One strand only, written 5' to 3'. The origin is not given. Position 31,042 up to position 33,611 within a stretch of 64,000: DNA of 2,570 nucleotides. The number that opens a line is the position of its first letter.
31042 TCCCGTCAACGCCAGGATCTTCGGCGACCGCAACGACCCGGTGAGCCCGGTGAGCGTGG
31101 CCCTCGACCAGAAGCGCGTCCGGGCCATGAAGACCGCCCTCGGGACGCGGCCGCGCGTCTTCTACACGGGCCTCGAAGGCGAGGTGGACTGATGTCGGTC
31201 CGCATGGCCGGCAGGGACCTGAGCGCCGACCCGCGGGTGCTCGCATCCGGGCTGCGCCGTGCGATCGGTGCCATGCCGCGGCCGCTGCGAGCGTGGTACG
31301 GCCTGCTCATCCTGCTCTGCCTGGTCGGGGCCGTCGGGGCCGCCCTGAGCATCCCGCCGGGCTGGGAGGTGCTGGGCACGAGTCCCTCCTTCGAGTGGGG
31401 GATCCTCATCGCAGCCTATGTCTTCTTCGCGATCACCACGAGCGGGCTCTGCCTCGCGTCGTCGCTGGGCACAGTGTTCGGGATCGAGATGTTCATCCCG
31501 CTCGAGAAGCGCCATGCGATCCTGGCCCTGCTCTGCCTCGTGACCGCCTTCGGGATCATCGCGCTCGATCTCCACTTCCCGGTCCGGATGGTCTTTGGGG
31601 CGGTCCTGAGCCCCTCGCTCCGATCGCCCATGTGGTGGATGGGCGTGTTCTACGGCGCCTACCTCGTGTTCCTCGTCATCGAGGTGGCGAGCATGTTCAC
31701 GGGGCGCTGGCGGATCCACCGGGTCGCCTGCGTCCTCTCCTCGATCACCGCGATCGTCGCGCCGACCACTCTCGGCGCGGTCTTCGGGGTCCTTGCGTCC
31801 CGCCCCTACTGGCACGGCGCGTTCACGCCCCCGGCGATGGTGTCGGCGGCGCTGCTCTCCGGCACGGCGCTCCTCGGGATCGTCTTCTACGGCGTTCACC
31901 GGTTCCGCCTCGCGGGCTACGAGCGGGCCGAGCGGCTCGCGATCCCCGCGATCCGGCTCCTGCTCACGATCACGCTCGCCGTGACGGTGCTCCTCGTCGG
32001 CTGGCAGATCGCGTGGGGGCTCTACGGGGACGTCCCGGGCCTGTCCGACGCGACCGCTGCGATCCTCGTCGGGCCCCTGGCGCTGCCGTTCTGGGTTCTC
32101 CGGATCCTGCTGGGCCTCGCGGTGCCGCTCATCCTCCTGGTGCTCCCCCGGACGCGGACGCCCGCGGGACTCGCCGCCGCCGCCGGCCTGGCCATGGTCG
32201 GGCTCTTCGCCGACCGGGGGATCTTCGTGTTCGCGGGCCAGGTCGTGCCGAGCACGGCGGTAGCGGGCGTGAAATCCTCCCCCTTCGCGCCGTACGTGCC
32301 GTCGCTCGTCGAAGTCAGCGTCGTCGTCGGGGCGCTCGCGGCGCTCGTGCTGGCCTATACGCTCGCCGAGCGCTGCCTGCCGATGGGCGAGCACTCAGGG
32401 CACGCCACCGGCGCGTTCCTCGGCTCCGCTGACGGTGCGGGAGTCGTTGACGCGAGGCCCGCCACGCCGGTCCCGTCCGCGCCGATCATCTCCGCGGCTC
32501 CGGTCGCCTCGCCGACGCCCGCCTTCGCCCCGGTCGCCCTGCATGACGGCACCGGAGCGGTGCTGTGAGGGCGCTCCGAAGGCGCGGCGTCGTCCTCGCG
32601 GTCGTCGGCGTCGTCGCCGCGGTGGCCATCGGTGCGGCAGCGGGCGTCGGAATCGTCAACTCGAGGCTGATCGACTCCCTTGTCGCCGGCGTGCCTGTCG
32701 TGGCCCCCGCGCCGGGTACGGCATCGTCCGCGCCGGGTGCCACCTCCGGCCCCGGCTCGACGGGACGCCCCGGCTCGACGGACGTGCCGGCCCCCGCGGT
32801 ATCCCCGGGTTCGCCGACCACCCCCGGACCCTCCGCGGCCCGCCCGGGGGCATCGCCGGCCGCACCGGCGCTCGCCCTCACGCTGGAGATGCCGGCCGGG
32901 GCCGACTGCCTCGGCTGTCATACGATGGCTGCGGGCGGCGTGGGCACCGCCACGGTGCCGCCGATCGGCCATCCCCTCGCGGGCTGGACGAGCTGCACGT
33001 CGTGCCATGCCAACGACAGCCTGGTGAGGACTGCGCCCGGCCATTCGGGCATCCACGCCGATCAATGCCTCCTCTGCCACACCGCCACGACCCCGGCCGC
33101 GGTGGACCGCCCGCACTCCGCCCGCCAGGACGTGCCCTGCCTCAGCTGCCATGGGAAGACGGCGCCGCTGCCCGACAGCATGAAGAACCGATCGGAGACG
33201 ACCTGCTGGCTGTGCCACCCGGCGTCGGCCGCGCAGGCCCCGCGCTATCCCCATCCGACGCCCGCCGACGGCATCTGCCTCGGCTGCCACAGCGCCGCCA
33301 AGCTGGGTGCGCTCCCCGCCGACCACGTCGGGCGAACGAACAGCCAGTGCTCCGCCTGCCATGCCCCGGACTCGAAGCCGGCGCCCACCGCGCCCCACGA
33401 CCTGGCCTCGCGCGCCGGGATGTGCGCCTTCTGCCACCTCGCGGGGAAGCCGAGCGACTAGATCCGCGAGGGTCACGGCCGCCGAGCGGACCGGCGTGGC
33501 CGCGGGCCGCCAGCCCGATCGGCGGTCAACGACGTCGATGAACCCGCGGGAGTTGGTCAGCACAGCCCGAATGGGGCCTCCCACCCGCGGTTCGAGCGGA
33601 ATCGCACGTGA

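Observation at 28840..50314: A ~21 kb, fully intact multihaem-cytochrome island that reads like a self-contained extracellular electron-transfer kit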

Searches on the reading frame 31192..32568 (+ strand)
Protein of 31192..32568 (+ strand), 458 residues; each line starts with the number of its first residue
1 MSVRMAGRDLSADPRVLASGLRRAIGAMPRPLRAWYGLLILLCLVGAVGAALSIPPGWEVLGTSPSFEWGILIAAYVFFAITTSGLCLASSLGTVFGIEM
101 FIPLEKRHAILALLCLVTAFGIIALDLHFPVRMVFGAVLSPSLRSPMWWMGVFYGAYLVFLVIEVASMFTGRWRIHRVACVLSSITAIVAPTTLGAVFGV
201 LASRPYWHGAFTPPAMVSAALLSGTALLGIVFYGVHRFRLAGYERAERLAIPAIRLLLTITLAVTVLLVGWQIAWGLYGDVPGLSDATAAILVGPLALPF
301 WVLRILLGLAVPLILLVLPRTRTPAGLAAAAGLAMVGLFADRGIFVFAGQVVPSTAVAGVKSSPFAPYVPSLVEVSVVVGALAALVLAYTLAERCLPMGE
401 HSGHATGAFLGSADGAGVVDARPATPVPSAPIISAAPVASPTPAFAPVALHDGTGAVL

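Call 9: search_protein_families(library=pfam, proteins=[window:31192-32568:+], max_evalue=0.01)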
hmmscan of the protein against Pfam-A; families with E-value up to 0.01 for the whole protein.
window:31192-32568:+ (458 aa): 1 family
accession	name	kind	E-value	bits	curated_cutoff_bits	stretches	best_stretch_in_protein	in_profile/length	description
PF03916.19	NrfD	-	7.5e-24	85.4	25.8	1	60-352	2-311/313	Polysulphide reductase, NrfD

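Call 29: search_protein_families(library=ncbifam, proteins=[window:31192-32568:+], max_evalue=0.01)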
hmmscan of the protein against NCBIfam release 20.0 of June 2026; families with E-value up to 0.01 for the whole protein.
window:31192-32568:+ (458 aa): 2 families
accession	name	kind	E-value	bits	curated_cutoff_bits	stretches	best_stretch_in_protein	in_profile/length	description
NF045798.1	DsrP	equivalog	9.1e-11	41.8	350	1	34-391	14-335/346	sulfate reduction electron transfer complex DsrMKJOP subunit DsrP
NF041784.1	mnquin_red_QrcD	equivalog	8.1e-05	22.1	570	1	32-398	18-400/408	menaquinone reductase integral membrane subunit QrcD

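Call 60: find_homologous_proteins(query=window:31192-32568:+, max_evalue=1e-10)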
Query window:31192-32568:+ (458 aa): 615 proteins with E <= 1e-10 among 8000 candidates; the best 120 are listed.
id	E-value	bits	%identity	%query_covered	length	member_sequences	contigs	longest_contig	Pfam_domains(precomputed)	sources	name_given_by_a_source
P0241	1.0e-285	966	100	100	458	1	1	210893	PF03916.20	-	-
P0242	6.8e-267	904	90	100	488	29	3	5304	PF03916.20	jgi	jgi:Ni/Fe-hydrogenase subunit HybB-like protein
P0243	7.8e-249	844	83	100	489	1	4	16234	PF03916.20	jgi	jgi:molybdopterin-containing oxidoreductase family membrane subunit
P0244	2.3e-240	816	87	100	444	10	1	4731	PF03916.20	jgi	-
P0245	2.1e-239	813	85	100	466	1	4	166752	PF03916.20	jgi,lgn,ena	jgi:molybdopterin-containing oxidoreductase family membrane subunit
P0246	5.8e-234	795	86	96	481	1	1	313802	PF03916.20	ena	-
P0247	2.1e-232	790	88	90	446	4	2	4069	PF03916.20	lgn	-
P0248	1.7e-225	767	85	90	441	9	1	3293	PF03916.20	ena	-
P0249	2.0e-218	744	79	100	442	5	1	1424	PF03916.20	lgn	-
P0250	6.3e-217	739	78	100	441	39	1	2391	PF03916.20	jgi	jgi:Ni/Fe-hydrogenase subunit HybB-like protein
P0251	8.5e-217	739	78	100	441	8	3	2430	PF03916.20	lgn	-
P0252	6.1e-215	732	81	92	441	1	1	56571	PF03916.20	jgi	jgi:molybdopterin-containing oxidoreductase family membrane subunit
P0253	3.4e-211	720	77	100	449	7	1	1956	PF03916.20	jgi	jgi:molybdopterin-containing oxidoreductase family membrane subunit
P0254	8.9e-211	719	77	100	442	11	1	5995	PF03916.20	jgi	jgi:Ni/Fe-hydrogenase subunit HybB-like protein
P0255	5.3e-210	716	82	90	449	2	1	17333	PF03916.20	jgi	-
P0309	5.1e-177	607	71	88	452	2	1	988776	PF03916.20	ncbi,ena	-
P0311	2.2e-174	599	65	98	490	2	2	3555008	PF03916.20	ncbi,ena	-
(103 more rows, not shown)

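Call 61: find_encoding_contigs(protein=P0311, flank=10000, max_places=1)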
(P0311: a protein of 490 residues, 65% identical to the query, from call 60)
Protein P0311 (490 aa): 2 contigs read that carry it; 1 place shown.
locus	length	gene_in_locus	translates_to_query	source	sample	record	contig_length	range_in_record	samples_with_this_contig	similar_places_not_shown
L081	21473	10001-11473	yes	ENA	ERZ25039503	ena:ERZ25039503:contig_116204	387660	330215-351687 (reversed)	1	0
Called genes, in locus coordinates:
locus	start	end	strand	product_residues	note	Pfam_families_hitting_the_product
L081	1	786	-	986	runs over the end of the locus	PF13490:zf-HC2 (faint), PF07676:PD40 (faint), PF26549:Tricorn_N (faint)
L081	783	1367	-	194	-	PF04542:Sigma70_r2, PF08281:Sigma70_r4_2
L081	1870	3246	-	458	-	PF12797:Fer4_2 (faint), PF00037:Fer4 (weak), PF12837:Fer4_6, PF12838:Fer4_7, PF13187:Fer4_9, PF13237:Fer4_10 (weak), PF14697:Fer4_21, PF00037:Fer4 (weak)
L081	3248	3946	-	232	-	-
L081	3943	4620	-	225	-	PF01553:Acyltransferase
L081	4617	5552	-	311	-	PF01148:CTP_transf_1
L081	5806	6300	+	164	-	PF10604:Polyketide_cyc2, PF03364:Polyketide_cyc, PF08327:AHSA1 (weak)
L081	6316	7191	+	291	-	PF09594:GT87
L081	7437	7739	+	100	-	-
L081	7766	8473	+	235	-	PF00072:Response_reg (weak), PF08281:Sigma70_r4_2, PF00196:GerE, PF13384:HTH_23 (weak)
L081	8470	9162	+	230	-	PF14522:Cytochrome_C7 (faint), PF14537:Cytochrom_c3_2 (faint), PF13435:Cytochrome_C554 (faint)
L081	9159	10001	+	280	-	PF12838:Fer4_7, PF13247:Fer4_11, PF00037:Fer4, PF12797:Fer4_2, PF12837:Fer4_6, PF13237:Fer4_10, PF12838:Fer4_7, PF13187:Fer4_9, +7 more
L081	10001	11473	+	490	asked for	PF03916:NrfD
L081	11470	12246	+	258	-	-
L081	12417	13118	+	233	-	PF00072:Response_reg (weak), PF08281:Sigma70_r4_2, PF00196:GerE, PF13384:HTH_23 (weak)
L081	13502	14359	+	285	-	PF20181:DUF6544, PF21900:DUF6920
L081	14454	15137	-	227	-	PF07859:Abhydrolase_3 (faint), PF20434:BD-FAE (weak)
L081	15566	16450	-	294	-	PF07224:Chlorophyllase (weak), PF00135:COesterase (faint), PF01738:DLH (faint), PF20434:BD-FAE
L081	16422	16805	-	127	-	-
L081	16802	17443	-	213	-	PF07638:Sigma70_ECF (faint), PF04542:Sigma70_r2, PF08281:Sigma70_r4_2, PF04545:Sigma70_r4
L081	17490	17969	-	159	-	-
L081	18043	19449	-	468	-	PF03137:OATP (faint), PF01306:LacY_symp (weak), PF07690:MFS_1, PF12832:MFS_1_like, PF07690:MFS_1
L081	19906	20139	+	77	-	-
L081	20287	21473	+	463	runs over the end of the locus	PF01266:DAO (faint), PF07992:Pyr_redox_2, PF13450:NAD_binding_8 (faint), PF13454:NAD_binding_9 (faint), PF13738:Pyr_redox_3 (faint), PF00070:Pyr_redox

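Call 62: find_encoding_contigs(protein=P0309, flank=10000, max_places=1)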
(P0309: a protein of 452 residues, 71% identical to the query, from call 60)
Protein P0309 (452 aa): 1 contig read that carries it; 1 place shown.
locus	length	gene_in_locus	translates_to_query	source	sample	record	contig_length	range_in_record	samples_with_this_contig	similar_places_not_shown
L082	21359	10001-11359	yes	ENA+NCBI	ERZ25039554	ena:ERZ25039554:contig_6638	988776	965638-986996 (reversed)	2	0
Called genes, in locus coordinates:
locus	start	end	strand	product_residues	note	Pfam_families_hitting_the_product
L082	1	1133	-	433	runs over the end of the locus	PF00704:Glyco_hydro_18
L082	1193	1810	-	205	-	PF00440:TetR_N, PF13977:TetR_C_6 (weak)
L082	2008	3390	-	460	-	PF12797:Fer4_2 (faint), PF00037:Fer4 (weak), PF12837:Fer4_6 (weak), PF12838:Fer4_7, PF13187:Fer4_9, PF14697:Fer4_21, PF13237:Fer4_10 (weak)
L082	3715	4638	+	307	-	PF09594:GT87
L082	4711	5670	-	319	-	PF00732:GMC_oxred_N, PF05199:GMC_oxred_C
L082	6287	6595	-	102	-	-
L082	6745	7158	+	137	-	-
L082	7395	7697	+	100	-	-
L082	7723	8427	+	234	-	PF00072:Response_reg (weak), PF00196:GerE, PF08281:Sigma70_r4_2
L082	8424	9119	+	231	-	PF09699:Paired_CXXCH_1 (faint), PF14537:Cytochrom_c3_2 (weak), PF14522:Cytochrome_C7 (weak)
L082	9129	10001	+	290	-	PF12797:Fer4_2 (weak), PF12838:Fer4_7, PF13247:Fer4_11, PF00037:Fer4, PF12797:Fer4_2, PF12837:Fer4_6, PF13237:Fer4_10, PF12838:Fer4_7, +7 more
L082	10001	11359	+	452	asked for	PF03916:NrfD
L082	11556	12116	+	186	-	-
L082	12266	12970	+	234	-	PF00072:Response_reg (weak), PF00196:GerE, PF08281:Sigma70_r4_2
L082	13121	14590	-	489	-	PF00083:Sugar_tr (weak), PF07690:MFS_1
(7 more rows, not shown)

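Call 63: find_encoding_contigs(protein=P0246, flank=10000, max_places=1)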
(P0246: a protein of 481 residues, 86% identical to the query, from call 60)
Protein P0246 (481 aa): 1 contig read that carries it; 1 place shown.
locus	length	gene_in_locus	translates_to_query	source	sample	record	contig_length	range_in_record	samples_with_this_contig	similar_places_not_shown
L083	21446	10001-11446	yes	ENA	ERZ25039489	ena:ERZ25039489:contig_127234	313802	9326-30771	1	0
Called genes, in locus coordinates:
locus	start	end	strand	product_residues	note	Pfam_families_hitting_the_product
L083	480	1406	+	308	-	PF00512:HisKA, PF02518:HATPase_c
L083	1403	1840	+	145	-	PF00072:Response_reg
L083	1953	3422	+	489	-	PF00072:Response_reg, PF00989:PAS (faint), PF13188:PAS_8 (faint), PF08448:PAS_4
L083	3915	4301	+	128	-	PF00563:EAL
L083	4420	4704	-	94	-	-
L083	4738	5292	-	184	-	PF13302:Acetyltransf_3, PF13420:Acetyltransf_4, PF13523:Acetyltransf_8 (weak), PF00583:Acetyltransf_1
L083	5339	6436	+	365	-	-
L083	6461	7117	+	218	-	PF01068:DNA_ligase_A_M, PF04679:DNA_ligase_A_C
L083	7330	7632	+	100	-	-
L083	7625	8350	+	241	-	PF00196:GerE, PF08281:Sigma70_r4_2 (weak)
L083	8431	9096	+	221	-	PF09699:Paired_CXXCH_1 (faint), PF14537:Cytochrom_c3_2 (weak), PF13435:Cytochrome_C554 (faint), PF14522:Cytochrome_C7 (weak)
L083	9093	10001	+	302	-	PF12797:Fer4_2 (weak), PF12838:Fer4_7 (weak), PF13237:Fer4_10 (weak), PF13247:Fer4_11, PF13187:Fer4_9 (weak), PF00037:Fer4, PF12837:Fer4_6, PF12838:Fer4_7, +9 more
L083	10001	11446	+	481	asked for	PF03916:NrfD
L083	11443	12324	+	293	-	PF14522:Cytochrome_C7 (faint), PF09699:Paired_CXXCH_1 (faint), PF14537:Cytochrom_c3_2 (faint)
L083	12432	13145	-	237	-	PF08281:Sigma70_r4_2 (faint), PF00196:GerE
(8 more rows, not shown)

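Call 64: find_encoding_contigs(protein=P0245, flank=10000, max_places=1)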
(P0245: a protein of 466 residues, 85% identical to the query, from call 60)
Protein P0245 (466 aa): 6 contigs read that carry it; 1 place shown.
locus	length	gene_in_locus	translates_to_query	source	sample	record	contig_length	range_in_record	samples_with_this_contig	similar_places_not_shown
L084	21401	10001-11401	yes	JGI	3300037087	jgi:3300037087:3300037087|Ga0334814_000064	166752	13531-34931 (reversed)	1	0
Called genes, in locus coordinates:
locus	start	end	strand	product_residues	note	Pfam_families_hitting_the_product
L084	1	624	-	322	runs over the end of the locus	PF04069:OpuAC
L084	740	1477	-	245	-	PF00528:BPD_transp_1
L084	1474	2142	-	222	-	PF00528:BPD_transp_1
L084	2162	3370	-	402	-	PF00005:ABC_tran, PF13304:AAA_21 (faint), PF00571:CBS (faint)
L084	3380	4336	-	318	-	PF00296:Bac_luciferase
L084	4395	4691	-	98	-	-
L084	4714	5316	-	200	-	PF13302:Acetyltransf_3, PF13420:Acetyltransf_4, PF13523:Acetyltransf_8 (weak), PF00583:Acetyltransf_1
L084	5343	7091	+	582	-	PF04675:DNA_ligase_A_N, PF01068:DNA_ligase_A_M, PF04679:DNA_ligase_A_C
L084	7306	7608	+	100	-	-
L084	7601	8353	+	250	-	PF08281:Sigma70_r4_2 (weak), PF00196:GerE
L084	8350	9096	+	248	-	PF09699:Paired_CXXCH_1 (faint), PF13435:Cytochrome_C554 (faint), PF14537:Cytochrom_c3_2 (faint), PF14522:Cytochrome_C7 (weak)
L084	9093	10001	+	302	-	PF12797:Fer4_2 (weak), PF12838:Fer4_7 (weak), PF13237:Fer4_10 (weak), PF13247:Fer4_11, PF00037:Fer4, PF12837:Fer4_6, PF12838:Fer4_7, PF13237:Fer4_10, +8 more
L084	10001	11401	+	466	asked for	PF03916:NrfD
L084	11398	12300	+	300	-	PF09699:Paired_CXXCH_1 (faint), PF14522:Cytochrome_C7 (faint), PF14537:Cytochrom_c3_2 (faint)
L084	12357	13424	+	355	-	PF13384:HTH_23, PF13551:HTH_29 (weak), PF13565:HTH_32, PF13358:DDE_3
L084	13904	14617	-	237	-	PF00196:GerE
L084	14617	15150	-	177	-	PF13798:PCYCGC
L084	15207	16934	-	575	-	PF03264:Cytochrom_NNT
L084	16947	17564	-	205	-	PF00578:AhpC-TSA, PF08534:Redoxin, PF13905:Thioredoxin_8 (weak)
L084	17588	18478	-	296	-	PF01578:Cytochrom_C_asm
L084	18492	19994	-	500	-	PF05140:ResB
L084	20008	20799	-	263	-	PF02683:DsbD_TM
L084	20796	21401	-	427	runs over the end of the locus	-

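Call 82: search_solved_structures(query=window:31192-32568:+, max_evalue=0.01)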
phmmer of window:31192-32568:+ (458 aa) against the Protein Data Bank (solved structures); distinct sequences matched with E-value up to 0.01: 0.

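Call 92: find_encoding_contigs(protein=P0241, flank=1000, max_places=2)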
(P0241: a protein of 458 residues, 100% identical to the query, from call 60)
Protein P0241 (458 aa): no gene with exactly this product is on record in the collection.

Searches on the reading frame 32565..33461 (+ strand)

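Call 9: search_protein_families(library=pfam, proteins=[window:32565-33461:+], max_evalue=0.01)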
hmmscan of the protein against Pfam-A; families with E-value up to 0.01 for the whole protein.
window:32565-33461:+ (298 aa): 6 families
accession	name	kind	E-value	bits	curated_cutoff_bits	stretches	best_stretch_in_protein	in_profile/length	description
PF09699.15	Paired_CXXCH_1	-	9.2e-08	32.1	20.6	0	258-291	5-36/41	Doubled CXXCH motif (Paired_CXXCH_1)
PF14522.11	Cytochrome_C7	-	1.5e-07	31.6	24.8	1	164-218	12-66/67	Cytochrome c7 and related cytochrome c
PF22113.1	Mtrc-MtrF_II-IV_dom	-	8.7e-06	25.8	30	0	143-178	8-41/176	Outer membrane cytochrome MtrC/MtrF-like, domains II/IV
PF02085.21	Cytochrom_CIII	-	0.00028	21.6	22.9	1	177-266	18-101/101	Class III cytochrome C family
PF22678.1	Cytochrom_c_NrfB-like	-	0.0013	19.6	27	1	254-291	28-65/89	Cytochrome c-type protein NrfB-like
PF13435.11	Cytochrome_C554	-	0.0015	19.9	20.8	0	164-197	47-84/84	Cytochrome c554 and c-prime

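Call 29: search_protein_families(library=ncbifam, proteins=[window:32565-33461:+], max_evalue=0.01)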
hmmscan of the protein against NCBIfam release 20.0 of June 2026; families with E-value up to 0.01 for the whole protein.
window:32565-33461:+ (298 aa): 6 families
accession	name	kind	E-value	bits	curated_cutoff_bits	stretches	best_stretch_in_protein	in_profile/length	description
TIGR03508.1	decahem_SO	subfamily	1.5e-09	37.7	192.2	1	166-291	71-196/258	DmsE family decaheme c-type cytochrome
NF041028.1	decahem_GSU2203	exception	8.8e-06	25.1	325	1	165-291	101-229/317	GSU2203 family decaheme c-type cytochrome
TIGR01905.1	paired_CXXCH_1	subfamily_domain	0.00013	21.9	25.2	0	191-220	8-38/41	doubled CXXCH domain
TIGR03146.1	cyt_nit_nrfB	equivalog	0.0014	18.9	166.6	1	252-291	77-116/145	cytochrome c nitrite reductase pentaheme subunit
NF008659.0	PRK11659.1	equivalog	0.0018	18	184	1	253-291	104-142/188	cytochrome c nitrite reductase pentaheme subunit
TIGR03153.1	cytochr_NrfH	equivalog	0.0098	16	134.2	0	141-198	79-135/138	cytochrome c nitrite reductase small subunit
